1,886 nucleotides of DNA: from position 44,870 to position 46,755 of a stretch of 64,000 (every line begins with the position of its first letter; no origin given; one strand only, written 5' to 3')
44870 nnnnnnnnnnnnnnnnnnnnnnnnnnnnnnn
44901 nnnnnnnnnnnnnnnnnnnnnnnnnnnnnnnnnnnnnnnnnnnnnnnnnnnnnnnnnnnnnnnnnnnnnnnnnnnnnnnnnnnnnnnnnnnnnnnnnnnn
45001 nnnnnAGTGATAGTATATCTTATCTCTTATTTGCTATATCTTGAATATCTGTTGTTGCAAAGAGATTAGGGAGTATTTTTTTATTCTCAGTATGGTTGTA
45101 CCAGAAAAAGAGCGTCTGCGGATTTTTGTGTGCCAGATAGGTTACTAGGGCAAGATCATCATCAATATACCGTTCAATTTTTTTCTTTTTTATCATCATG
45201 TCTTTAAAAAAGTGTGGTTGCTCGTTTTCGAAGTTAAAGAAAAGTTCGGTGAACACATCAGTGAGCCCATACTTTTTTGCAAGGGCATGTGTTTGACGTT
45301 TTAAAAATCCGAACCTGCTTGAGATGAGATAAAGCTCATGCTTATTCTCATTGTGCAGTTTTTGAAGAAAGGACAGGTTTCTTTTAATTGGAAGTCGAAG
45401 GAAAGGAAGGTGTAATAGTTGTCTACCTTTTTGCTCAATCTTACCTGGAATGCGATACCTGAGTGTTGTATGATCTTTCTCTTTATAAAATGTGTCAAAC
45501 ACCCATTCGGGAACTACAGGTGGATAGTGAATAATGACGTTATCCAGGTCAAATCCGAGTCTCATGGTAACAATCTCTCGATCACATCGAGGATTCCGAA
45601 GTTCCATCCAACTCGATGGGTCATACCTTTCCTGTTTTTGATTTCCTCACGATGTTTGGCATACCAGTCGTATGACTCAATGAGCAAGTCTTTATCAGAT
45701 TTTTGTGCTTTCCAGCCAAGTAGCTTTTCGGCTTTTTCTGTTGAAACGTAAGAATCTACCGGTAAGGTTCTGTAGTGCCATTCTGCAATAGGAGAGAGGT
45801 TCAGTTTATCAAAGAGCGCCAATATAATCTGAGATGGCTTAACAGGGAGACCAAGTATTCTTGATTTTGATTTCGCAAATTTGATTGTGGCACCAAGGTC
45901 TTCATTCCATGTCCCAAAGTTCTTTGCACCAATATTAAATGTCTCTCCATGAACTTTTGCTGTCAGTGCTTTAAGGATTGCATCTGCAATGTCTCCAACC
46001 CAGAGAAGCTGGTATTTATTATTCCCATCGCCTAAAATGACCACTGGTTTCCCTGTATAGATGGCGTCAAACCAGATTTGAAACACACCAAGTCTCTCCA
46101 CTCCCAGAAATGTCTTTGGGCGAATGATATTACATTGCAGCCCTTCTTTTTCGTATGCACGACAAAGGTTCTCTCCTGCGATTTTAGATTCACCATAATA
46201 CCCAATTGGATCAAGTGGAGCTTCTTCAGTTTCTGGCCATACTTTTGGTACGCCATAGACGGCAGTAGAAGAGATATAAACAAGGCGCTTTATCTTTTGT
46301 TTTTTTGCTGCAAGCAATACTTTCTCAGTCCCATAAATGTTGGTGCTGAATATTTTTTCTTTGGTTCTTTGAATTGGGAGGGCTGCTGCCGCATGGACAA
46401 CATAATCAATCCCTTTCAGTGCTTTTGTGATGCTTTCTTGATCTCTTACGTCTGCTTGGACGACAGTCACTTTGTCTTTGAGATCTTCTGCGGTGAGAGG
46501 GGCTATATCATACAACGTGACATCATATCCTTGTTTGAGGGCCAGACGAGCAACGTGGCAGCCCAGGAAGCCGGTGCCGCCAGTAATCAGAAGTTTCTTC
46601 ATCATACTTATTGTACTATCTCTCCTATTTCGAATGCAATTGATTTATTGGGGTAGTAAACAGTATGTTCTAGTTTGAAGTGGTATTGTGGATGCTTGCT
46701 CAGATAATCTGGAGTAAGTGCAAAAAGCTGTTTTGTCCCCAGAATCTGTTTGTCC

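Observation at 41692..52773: Eleven-kb surface glycopolymer locus: LCP ligase, YYY/DUF2298, PMT-like GT-C, two HPDER GT-C paralogues, epimerase, HAD, FAD oxidoreductase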

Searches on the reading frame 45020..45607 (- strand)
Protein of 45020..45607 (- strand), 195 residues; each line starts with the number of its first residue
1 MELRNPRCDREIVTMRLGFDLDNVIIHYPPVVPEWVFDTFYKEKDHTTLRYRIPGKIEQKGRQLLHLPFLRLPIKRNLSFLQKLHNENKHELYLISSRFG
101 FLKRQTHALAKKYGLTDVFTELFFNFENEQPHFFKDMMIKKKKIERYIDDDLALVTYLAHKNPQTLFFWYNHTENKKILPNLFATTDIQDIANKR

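Call 3: search_protein_families(library=pfam, proteins=[window:45020-45607:-], max_evalue=0.01)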
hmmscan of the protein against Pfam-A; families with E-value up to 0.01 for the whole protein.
window:45020-45607:- (195 aa): 0 families

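Call 4: search_protein_families(library=ncbifam, proteins=[window:45020-45607:-], max_evalue=0.01)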
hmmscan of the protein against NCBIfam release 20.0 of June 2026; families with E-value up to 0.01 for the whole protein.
window:45020-45607:- (195 aa): 0 families

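Call 23: search_protein_families(library=pfam, proteins=[window:45020-45565:-], max_evalue=0.01)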
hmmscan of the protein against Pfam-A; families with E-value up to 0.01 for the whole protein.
window:45020-45565:- (181 aa): 0 families

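Call 50: search_solved_structures(query=A3, max_evalue=10)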
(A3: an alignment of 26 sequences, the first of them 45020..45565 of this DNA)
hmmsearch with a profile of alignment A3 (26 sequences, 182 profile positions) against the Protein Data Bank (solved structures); distinct sequences matched with E-value up to 10: 1.
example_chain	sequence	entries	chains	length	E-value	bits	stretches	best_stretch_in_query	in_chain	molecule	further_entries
9j5o_A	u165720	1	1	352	0.76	12.7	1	90-154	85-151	tRNA uridine(34) hydroxylase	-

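Call 51: search_protein_families(library=pfam, alignment_id=A3, max_evalue=1)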
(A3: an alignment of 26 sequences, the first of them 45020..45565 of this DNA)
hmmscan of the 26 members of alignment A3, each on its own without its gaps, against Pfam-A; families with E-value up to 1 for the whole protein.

A. member 1, window:45020-45565:- (181 aa): 1 family
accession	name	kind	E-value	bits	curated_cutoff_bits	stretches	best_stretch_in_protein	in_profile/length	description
PF07852.16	DUF1642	-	0.044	14.7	27.8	0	117-166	7-57/138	Protein of unknown function (DUF1642)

B. families by the number of members that match (of 26 scanned): 15 families
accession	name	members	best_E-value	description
PF03767.20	Acid_phosphat_B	7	0.0017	HAD superfamily, subfamily IIIB (Acid phosphatase)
PF13419.12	HAD_2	5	0.0047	Haloacid dehalogenase-like hydrolase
PF24694.1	LNS2_PITM1-3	4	0.06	PITM 1-3, LNS2 domain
PF19964.5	EAD11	2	0.049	Effector-associated domain 11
PF15656.11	Tox-HDC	1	0.00079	Toxin with a H, D/N and C signature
PF08417.18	PaO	1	0.015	Pheophorbide a oxygenase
PF07852.16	DUF1642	1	0.044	Protein of unknown function (DUF1642)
PF11961.13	DUF3475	1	0.11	Domain of unknown function (DUF3475)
PF22535.1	DUF7003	1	0.11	Family of unknown function (DUF7003)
PF05742.17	TANGO2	1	0.11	Transport and Golgi organisation 2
PF14106.11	DUF4279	1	0.12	Domain of unknown function (DUF4279)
PF16125.10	DUF4837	1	0.13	Domain of unknown function (DUF4837)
PF22663.2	Rhv_5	1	0.16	Picornavirus coat protein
PF18143.6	HAD_SAK_2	1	0.16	HAD domain in Swiss Army Knife RNA repair proteins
PF18430.7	DBD_HTH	1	0.34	Putative DNA-binding domain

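Call 76: find_homologous_proteins(query=A3, max_evalue=0.001)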
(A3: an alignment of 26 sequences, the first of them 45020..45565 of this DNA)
Query A3 (26 sequences) (181 aa, profile of the alignment): 1178 proteins with E <= 0.001 among 5772 candidates; the best 120 are listed.
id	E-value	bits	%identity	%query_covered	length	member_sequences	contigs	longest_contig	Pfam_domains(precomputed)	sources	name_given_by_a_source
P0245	7.4e-80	285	48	98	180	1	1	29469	-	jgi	jgi:hypothetical protein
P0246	1.1e-79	284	49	98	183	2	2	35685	-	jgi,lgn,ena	-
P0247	6.6e-79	282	54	99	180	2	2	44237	-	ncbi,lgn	-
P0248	2.2e-78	280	49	99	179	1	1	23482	-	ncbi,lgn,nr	ncbi:MAG TPA: hypothetical protein VMR41_04030 [Patescibacteria group bacterium]|nr:hypothetical pro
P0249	2.9e-78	280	51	98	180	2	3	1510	-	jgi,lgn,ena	-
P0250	3.0e-78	280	47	98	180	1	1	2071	-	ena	-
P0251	3.8e-78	279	47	98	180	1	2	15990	-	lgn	-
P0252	4.8e-78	279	47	98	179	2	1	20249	-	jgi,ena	jgi:hypothetical protein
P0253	1.2e-77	278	48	96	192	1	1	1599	-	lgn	-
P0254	1.3e-77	278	49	98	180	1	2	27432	-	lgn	-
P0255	1.3e-77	278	46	98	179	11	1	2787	-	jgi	jgi:hypothetical protein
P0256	1.8e-77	277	47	99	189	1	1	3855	-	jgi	jgi:hypothetical protein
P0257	1.8e-77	277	50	98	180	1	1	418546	-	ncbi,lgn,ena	-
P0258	2.1e-77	277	47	98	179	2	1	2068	-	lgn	-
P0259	2.3e-77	277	46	98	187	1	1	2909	-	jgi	jgi:hypothetical protein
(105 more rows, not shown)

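Call 84: predict_structure(alignment_id=A5)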
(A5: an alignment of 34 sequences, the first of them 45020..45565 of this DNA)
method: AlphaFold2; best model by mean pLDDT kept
length: 181 residues; sequences in the alignment: 34
mean_pLDDT: 91.8   pTM: 0.88
mean pLDDT of the five models: 91.8, 91.1, 90.6, 90.2, 89.9
residues with pLDDT >= 90: 141; 70-90: 30; 50-70: 10; < 50: 0
segments of 3 or more residues with pLDDT < 50: none
pLDDT, mean of each block of 10 residues (from residue 1): 96 81 70 71 91 91 97 96 95 96 98 95 98 97 97 96 97 93 59
secondary structure, 60 per line:
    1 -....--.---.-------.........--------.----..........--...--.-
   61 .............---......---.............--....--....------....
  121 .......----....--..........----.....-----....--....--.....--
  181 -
elements in order: E2-5 H20-27 H42-51 H61-73 E77-82 H86-98 H101-104 E107-110 H117-127 E132-135 H138-147 E152-156 E162-165 E168-171 H174-178

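Call 89: fold_search(model_id=the predicted structure, library=pdb)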
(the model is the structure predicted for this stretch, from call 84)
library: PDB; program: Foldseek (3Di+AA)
matches with E <= 10: 1004; with E <= 0.001: 15
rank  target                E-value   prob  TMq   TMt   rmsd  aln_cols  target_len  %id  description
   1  2om6_A                1.5e-05  1.00  0.54  0.43   2.9       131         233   18  Hypothetical Protein (Probable Phosphoserine Phosph (PH0253) from Pyrococcus Horikoshii OT3 (released 2008-01-29)
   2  1z5g_D                1.9e-04  1.00  0.54  0.48   6.5       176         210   15  Crystal structure of Salmonella typhimurium AphA protein (released 2006-03-21)
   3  3ib6_A                2.4e-04  1.00  0.55  0.56   6.1       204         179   13  Crystal structure of an uncharacterized protein from Listeria monocytogenes serotype 4b (released 2009-07-28)
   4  3kzx                  2.9e-04  1.00  0.56  0.50   9.6       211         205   15  Crystal structure of a Had-superfamily hydrolase from Ehrlichia chaffeensis at 1.9A resolution (released 2009-12-22)
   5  2ah5                  3.5e-04  1.00  0.55  0.49   6.7       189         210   13  Hydrolase, haloacid dehalogenase-like family protein SP0104 from Streptococcus pneumoniae (released 2005-09-27)
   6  2go7_A                4.2e-04  1.00  0.57  0.52   7.4       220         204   13  CRYSTAL STRUCTURE OF A HYDROLASE FROM HALOACID DEHALOGENASE-LIKE FAMILY (SP_2064) FROM STREPTOCOCCUS PNEUMONIAE TIGR4  (released 2006-05-23)
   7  2go7_B                4.8e-04  1.00  0.57  0.52   7.4       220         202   13  CRYSTAL STRUCTURE OF A HYDROLASE FROM HALOACID DEHALOGENASE-LIKE FAMILY (SP_2064) FROM STREPTOCOCCUS PNEUMONIAE TIGR4  (released 2006-05-23)
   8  1z88_D                5.1e-04  1.00  0.54  0.47   6.4       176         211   14  Crystal structure of Lys154Arg mutant of mature AphA of S. typhimurium (released 2006-04-04)
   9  2aut_D                5.5e-04  1.00  0.54  0.48   6.4       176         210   14  Crystal structure of Lys154Asn mutant of mature AphA of S. typhimurium (released 2006-09-05)
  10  4fyp_A                5.8e-04  1.00  0.49  0.40   5.2       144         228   19  Crystal Structure of Plant Vegetative Storage Protein (released 2013-06-26)
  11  2aut_B                6.2e-04  1.00  0.51  0.46   6.6       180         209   13  Crystal structure of Lys154Asn mutant of mature AphA of S. typhimurium (released 2006-09-05)
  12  2nyv                  6.6e-04  1.00  0.59  0.50   7.1       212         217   14  X-ray crystal structure of a phosphoglycolate phosphatase from Aquifex aeolicus (released 2006-12-05)
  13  1z5g_A                8.0e-04  1.00  0.54  0.48   6.3       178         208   14  Crystal structure of Salmonella typhimurium AphA protein (released 2006-03-21)
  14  1z88_B                8.5e-04  1.00  0.51  0.45   6.6       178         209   13  Crystal structure of Lys154Arg mutant of mature AphA of S. typhimurium (released 2006-04-04)
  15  1z5g_B                9.1e-04  1.00  0.51  0.46   6.5       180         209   13  Crystal structure of Salmonella typhimurium AphA protein (released 2006-03-21)
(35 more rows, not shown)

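Call 112: find_related_loci(query=A5, collection=metagenome_contigs, flank=6000)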
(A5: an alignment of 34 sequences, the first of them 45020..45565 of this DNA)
Query A5 (181 aa) in metagenome_contigs; peptide patterns used: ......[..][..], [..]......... (x = any residue, [..] = any of these).
600 stretches matched a pattern (row limit reached: there are more); 127 encode a relative of the query (tblastn E <= 1e-3); the best 80 are kept; 80 distinct loci.
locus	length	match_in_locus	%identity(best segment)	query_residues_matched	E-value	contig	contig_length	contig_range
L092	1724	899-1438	50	1-180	5e-64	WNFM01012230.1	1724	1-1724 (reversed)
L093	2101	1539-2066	56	1-177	2e-61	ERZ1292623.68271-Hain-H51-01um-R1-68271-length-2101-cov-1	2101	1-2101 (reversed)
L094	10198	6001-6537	53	1-177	5e-57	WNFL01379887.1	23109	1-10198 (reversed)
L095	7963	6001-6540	54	1-180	3e-56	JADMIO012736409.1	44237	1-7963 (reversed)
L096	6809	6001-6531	49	1-177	9e-56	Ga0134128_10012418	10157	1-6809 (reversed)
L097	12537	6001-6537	50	1-177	7e-56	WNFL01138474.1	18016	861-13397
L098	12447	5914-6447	50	1-179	4e-55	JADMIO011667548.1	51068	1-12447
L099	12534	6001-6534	49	1-177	7e-55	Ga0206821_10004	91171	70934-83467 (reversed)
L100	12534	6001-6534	49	1-177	9e-55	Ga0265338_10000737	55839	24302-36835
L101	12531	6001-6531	50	1-177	4e-54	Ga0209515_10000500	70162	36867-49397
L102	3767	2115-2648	49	1-178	1e-53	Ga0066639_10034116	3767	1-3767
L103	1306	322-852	47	1-177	6e-56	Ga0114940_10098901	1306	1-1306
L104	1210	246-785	47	1-179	2e-55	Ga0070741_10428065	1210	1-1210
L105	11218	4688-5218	48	1-177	1e-52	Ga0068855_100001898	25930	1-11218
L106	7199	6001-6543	47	1-181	1e-52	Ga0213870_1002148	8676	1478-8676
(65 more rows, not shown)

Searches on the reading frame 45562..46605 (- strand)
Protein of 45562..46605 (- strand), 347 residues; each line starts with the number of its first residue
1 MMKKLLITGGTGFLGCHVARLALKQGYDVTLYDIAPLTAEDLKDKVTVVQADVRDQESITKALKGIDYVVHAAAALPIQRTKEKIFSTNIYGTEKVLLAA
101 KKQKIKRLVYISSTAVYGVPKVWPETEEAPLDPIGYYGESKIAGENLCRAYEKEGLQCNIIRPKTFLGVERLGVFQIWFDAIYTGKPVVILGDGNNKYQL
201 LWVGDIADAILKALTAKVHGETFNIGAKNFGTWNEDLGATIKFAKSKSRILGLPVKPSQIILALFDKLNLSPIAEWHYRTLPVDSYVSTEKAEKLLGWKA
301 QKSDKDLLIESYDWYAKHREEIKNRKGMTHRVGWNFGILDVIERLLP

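Call 3: search_protein_families(library=pfam, proteins=[window:45562-46605:-], max_evalue=0.01)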
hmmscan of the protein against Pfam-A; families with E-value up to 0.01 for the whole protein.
window:45562-46605:- (347 aa): 13 families
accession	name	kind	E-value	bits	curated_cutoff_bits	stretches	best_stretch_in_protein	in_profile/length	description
PF01370.27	Epimerase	-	1.7e-48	165.6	20.9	1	6-226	2-240/240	NAD dependent epimerase/dehydratase family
PF16363.11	GDP_Man_Dehyd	-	9.2e-30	104.7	27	1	6-306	1-327/332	GDP-mannose 4,6 dehydratase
PF01073.25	3Beta_HSD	-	2.3e-23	83.1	22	1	6-214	1-229/280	3-beta hydroxysteroid dehydrogenase/isomerase family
PF13460.12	NAD_binding_10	-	1.9e-20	73.9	27.2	1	9-166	1-146/184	NAD(P)H-binding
PF04321.23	RmlD_sub_bind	-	7.5e-19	68.3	27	1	4-246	2-233/287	RmlD substrate binding domain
PF07993.18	NAD_binding_4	-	6.3e-17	62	20.1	1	41-172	58-213/258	Male sterility protein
PF02719.21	Polysacc_synt_2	-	5.4e-14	52.5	20.2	1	6-190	2-194/293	Polysaccharide biosynthesis protein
PF05368.20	NmrA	-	8e-11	42.5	27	1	2-113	2-107/298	NmrA-like family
PF00106.31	adh_short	-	4.8e-06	26.6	26.6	1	4-93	2-112/195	short chain dehydrogenase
PF13561.12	adh_short_C2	-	0.00019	21.5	27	1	14-149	8-155/236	Enoyl-(Acyl carrier protein) reductase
PF01262.27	AlaDh_PNT_C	-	0.00022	21.1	23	1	10-74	35-101/214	Alanine dehydrogenase/PNT, C-terminal domain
PF00056.29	Ldh_1_N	-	0.001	19.5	27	1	4-75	2-79/141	lactate/malate dehydrogenase, NAD binding domain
PF02737.24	3HCDH_N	-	0.0012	19.3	22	1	10-75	6-76/180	3-hydroxyacyl-CoA dehydrogenase, NAD binding domain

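Call 4: search_protein_families(library=ncbifam, proteins=[window:45562-46605:-], max_evalue=0.01)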
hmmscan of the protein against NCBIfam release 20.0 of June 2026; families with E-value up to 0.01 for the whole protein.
window:45562-46605:- (347 aa): 63 families (the best 25 are shown)
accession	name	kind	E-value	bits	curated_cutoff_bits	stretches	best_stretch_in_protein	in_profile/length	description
TIGR03466.1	HpnA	hypoth_equivalog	8e-33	113.7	367.65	1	4-318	2-324/327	hopanoid-associated sugar epimerase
TIGR01181.1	dTDP_gluc_dehyt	equivalog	2.9e-27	95.6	365.1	1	4-321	1-317/321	dTDP-glucose 4,6-dehydratase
TIGR04180.1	EDH_00030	hypoth_equivalog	5.5e-27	94.6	475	1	6-228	2-240/297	NAD-dependent 4,6-dehydratase LegB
TIGR01179.1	galE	equivalog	6.9e-27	94.1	262.3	1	4-162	1-172/332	UDP-glucose 4-epimerase GalE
NF042422.1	oxyalk_red_OleD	equivalog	5.5e-21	75.3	580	1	4-219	2-220/329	2-alkyl-3-oxoalkanoate reductase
NF042423.1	oxyalk_red_Shew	equivalog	3.2e-20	72.4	580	1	2-169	8-177/331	2-alkyl-3-oxoalkanoate reductase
TIGR01746.1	Thioester-redct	subfamily_domain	1.1e-16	61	213.35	1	38-176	54-205/371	thioester reductase domain-containing protein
NF052578.1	StrlDmthSdmBMthl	equivalog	4.5e-16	59.5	600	1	6-168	4-171/328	sterol demethylase protein SdmB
TIGR02197.1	heptose_epim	equivalog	1e-15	57.7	274.6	1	5-149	1-150/316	ADP-glyceromanno-heptose 6-epimerase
TIGR01214.1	rmlD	equivalog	5e-15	55.4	224.05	1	4-193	1-178/285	dTDP-4-dehydrorhamnose reductase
NF041293.1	G6PDh_Azf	equivalog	9.7e-15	54.7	400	1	2-155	2-171/252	NAD-dependent glucose-6-phosphate dehydrogenase Azf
NF043036.1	ErythonDh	equivalog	6.4e-14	51.9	325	1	4-155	2-167/321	D-erythronate dehydrogenase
NF007956.0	PRK10675.1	subfamily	1.2e-13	50.9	394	1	4-153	2-165/338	UDP-glucose 4-epimerase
TIGR01777.1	yfcH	hypoth_equivalog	1.9e-13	50.6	207.35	1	6-262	2-258/292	TIGR01777 family oxidoreductase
TIGR02622.1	CDP_4_6_dhtase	equivalog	2.9e-13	49.7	278.45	1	3-156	5-173/352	CDP-glucose 4,6-dehydratase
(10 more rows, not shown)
